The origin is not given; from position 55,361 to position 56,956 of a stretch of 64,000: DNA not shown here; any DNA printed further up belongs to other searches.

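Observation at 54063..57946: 3.7-kb GC-elevated island encoding a low-complexity secreted protein, a LysM membrane protein and a coiled-coil protein, preceded by exact 19-bp direct repeats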

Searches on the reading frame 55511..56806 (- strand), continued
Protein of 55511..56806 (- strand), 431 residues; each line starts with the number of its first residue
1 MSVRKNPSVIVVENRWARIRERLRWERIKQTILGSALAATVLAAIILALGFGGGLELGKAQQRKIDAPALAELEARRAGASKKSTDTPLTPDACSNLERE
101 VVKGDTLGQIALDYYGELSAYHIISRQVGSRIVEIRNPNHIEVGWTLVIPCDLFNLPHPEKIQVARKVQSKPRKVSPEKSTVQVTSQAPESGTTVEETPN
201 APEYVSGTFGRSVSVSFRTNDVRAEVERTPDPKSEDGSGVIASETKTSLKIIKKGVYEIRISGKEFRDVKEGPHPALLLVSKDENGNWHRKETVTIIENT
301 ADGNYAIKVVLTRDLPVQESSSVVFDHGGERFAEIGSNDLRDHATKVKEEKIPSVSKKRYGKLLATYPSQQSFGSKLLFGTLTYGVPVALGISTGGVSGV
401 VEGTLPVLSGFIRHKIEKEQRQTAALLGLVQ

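Call 59: fold_search(model_id=the predicted structure, library=pdb)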
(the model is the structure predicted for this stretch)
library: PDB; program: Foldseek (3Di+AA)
matches with E <= 10: 1425; with E <= 0.001: 0
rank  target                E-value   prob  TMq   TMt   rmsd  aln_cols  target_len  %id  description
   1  4zv4_A                1.4e-02  0.77  0.14  0.15   6.8       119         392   14  Structure of Tse6 in complex with EF-Tu (released 2015-11-11)
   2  4bdu_A                1.9e-02  0.20  0.08  0.11  17.8       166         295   12  Bax BH3-in-Groove dimer (GFP) (released 2013-02-13)
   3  4ka9                  2.9e-02  0.28  0.08  0.13  13.7       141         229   11  Crystal structure analysis of single amino acid deletion mutations in EGFP (released 2014-05-07)
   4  3ogo_B                2.9e-02  0.18  0.08  0.13  14.6       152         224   12  Structure of the GFP:GFP-nanobody complex at 2.8 A resolution in spacegroup P21212 (released 2010-08-25)
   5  3ogo_A                3.0e-02  0.16  0.08  0.12  14.5       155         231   12  Structure of the GFP:GFP-nanobody complex at 2.8 A resolution in spacegroup P21212 (released 2010-08-25)
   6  4v5q_AZ               3.4e-02  0.77  0.15  0.16   5.5       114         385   16  The crystal structure of EF-Tu and G24A-tRNA-Trp bound to a near- cognate codon on the 70S ribosome (released 2014-07-09)
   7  7vok_D                3.4e-02  0.63  0.14  0.15   6.3       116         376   14  The Crystal structure of EF-Tu and GDP from Mycobacterium tuberculosis (released 2022-10-19)
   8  7bwn_A                3.4e-02  0.16  0.08  0.11  16.9       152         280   14  Crystal Structure of a Designed Protein Heterocatenane (released 2020-06-17)
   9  4uze_B                3.6e-02  0.77  0.12  0.15  10.9       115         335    8  R66A mutant of FAD synthetase from Corynebacterium ammoniagenes (released 2015-04-08)
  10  5opd_B                3.6e-02  0.63  0.13  0.14   6.3       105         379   15  Structure of phosphorylated EF-Tu in complex with GTP (released 2018-08-29)
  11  5lem_C                3.6e-02  0.33  0.08  0.13  11.3        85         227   14  Crystal structure of DARPin-DARPin rigid fusion, variant DD_Off7_11_3G124 in complex with Maltose-binding Protein and  (released 2017-08-02)
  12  3zug_A                4.1e-02  0.54  0.12  0.15  12.8       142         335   11  E268D mutant of FAD synthetase from Corynebacterium ammoniagenes (released 2012-08-01)
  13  5dpj_B                4.1e-02  0.21  0.08  0.13  14.5       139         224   12  sfGFP double mutant - 133/149 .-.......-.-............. (released 2016-02-03)
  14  9tvu_P                4.3e-02  0.21  0.09  0.21  14.5       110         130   12  Structure of the Chlamydomonas reinhardtii chlororibosome (released 2026-02-18)
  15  7c03                  4.6e-02  0.11  0.08  0.10  17.7       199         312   11  Crystal structure of POLArISact(T57S), genetically encoded probe for fluorescent polarization (released 2021-03-17)
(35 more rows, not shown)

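Call 75: find_related_loci(query=window:55511-56806:-, collection=viral_contigs, flank=5000)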
Query window:55511-56806:- (431 aa) in viral_contigs; peptide patterns used: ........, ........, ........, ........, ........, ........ (x = any residue, [..] = any of these).
4 stretches matched a pattern, but none encodes a relative of the query by tblastn (E <= 1e-3).

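Call 91: find_encoding_contigs(protein=P0006, flank=4000, max_places=2)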
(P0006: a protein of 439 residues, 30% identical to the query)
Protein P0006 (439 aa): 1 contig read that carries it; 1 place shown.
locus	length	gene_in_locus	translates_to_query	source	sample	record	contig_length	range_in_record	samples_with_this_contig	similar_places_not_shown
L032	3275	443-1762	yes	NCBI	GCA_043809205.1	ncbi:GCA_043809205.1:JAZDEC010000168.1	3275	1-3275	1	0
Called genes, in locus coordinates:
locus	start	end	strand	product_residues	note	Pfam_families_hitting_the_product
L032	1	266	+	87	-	PF07992:Pyr_redox_2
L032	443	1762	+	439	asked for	-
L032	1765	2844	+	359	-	-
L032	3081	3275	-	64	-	?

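Call 92: find_encoding_contigs(protein=P0013, flank=4000, max_places=2)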
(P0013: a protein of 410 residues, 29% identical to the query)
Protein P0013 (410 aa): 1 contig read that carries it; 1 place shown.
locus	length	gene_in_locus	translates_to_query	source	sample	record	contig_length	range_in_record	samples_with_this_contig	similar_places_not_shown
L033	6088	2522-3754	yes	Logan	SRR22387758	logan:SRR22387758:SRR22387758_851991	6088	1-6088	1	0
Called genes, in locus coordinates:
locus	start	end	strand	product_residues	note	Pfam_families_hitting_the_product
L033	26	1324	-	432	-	PF02403:Seryl_tRNA_N, PF00587:tRNA-synt_2b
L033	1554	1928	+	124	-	-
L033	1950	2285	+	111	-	-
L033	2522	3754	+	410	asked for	PF01476:LysM (weak)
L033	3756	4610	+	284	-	-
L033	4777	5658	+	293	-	PF02481:DNA_processg_A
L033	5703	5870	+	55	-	-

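Call 93: find_encoding_contigs(protein=P0021, flank=4000, max_places=2)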
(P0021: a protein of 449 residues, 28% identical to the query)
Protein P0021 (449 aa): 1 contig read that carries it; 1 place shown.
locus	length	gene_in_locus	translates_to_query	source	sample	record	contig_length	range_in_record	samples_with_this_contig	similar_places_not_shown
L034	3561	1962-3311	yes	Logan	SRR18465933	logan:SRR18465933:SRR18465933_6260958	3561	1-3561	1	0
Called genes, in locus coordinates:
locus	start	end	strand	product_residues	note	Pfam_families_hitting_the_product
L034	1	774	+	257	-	?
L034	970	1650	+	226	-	-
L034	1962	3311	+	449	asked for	-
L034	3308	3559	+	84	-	?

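Call 94: find_encoding_contigs(protein=P0014, flank=4000, max_places=2)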
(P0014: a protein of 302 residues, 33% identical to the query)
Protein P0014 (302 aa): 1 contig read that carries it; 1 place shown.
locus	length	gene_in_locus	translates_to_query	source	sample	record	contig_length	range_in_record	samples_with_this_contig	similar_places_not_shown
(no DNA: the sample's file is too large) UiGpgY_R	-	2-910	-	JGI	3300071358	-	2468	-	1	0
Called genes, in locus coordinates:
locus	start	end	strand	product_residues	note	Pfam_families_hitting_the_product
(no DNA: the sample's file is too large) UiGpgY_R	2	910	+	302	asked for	?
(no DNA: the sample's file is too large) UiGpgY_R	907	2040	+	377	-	-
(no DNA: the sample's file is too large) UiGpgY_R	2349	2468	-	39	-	?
